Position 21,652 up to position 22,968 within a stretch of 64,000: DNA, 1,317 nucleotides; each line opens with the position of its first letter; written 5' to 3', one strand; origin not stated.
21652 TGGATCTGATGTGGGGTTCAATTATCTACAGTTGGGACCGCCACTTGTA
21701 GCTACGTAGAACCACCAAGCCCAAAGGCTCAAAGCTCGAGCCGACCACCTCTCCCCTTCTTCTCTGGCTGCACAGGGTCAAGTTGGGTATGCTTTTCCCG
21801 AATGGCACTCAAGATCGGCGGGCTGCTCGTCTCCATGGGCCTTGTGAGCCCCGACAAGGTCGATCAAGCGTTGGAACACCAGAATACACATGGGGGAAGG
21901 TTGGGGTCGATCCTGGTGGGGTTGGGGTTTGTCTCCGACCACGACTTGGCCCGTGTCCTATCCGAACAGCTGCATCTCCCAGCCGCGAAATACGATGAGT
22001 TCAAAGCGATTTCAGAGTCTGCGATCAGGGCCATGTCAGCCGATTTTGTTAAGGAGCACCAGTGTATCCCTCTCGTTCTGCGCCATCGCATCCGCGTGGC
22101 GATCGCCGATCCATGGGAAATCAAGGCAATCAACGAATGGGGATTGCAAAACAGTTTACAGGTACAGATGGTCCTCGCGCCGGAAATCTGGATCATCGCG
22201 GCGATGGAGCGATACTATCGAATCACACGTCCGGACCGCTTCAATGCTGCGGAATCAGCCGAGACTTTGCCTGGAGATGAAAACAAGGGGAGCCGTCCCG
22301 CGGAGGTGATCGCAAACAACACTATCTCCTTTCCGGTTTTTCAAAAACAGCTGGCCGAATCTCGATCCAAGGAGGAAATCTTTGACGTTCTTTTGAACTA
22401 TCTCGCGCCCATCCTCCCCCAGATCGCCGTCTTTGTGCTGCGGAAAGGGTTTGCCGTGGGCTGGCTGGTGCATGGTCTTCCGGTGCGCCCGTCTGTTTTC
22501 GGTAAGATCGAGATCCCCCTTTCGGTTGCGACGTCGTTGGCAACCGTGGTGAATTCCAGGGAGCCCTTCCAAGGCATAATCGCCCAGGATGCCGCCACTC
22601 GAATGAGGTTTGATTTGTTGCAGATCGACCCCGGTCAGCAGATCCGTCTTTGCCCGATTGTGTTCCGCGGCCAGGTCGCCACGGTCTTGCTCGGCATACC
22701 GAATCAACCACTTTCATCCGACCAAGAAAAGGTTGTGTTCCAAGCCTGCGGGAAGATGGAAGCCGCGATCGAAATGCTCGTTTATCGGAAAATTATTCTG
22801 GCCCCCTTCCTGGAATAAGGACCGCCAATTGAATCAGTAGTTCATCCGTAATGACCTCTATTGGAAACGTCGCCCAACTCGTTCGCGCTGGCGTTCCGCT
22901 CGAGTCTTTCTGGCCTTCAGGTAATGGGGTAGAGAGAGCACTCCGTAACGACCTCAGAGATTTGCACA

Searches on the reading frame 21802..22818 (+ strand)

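Call 18: search_protein_families(library=pfam, proteins=[window:21802-22818:+], max_evalue=0.001)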
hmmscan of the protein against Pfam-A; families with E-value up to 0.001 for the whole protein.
window:21802-22818:+ (338 aa): 1 family
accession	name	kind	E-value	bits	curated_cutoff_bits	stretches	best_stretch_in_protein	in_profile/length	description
PF05157.20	MshEN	-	3.7e-09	36.9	23.1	1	64-142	8-87/90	MshEN domain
